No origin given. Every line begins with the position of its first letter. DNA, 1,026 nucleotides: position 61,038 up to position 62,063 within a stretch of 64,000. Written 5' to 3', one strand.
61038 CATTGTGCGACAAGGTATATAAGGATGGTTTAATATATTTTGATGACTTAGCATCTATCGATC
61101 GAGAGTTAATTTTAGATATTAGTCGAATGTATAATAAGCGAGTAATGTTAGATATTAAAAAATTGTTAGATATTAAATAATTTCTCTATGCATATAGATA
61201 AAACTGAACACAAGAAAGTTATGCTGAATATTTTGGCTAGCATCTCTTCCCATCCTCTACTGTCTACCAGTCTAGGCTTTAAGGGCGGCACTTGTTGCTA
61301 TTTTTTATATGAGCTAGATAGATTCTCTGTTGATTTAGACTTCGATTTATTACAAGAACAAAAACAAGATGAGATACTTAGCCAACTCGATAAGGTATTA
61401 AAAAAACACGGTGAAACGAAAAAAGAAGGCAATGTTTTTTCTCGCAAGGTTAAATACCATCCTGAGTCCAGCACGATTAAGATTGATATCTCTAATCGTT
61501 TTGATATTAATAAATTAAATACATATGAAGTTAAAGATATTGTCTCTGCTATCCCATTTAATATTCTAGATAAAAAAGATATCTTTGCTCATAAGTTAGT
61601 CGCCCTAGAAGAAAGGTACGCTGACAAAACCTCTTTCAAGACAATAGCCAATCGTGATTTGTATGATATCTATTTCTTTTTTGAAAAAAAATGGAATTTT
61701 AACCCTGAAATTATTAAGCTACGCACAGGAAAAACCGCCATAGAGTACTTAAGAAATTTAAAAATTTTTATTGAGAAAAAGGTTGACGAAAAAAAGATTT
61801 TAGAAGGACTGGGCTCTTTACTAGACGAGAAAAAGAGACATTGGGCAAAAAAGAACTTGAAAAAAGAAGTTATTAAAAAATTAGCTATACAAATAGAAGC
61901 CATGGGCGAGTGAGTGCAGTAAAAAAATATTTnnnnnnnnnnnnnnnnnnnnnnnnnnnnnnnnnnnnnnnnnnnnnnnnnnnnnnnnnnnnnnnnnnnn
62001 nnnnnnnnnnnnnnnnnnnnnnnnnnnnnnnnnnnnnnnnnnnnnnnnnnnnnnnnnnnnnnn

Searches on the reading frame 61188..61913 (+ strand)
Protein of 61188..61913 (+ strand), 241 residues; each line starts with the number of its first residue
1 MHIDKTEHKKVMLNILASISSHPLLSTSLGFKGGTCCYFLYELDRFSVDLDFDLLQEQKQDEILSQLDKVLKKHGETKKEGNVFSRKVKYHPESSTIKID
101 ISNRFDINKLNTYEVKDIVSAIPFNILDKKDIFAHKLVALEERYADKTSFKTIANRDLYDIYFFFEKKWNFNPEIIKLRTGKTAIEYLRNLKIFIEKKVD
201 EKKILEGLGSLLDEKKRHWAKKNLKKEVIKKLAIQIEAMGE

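Call 60: search_protein_families(library=pfam, proteins=[window:61188-61913:+], max_evalue=0.0001)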
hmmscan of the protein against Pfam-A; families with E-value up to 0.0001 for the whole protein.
window:61188-61913:+ (241 aa): 1 family
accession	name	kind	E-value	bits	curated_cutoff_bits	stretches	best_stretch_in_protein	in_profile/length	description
PF08843.17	AbiEii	-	3.5e-17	63.6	22.5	1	15-176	2-182/238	Nucleotidyl transferase AbiEii toxin, Type IV TA system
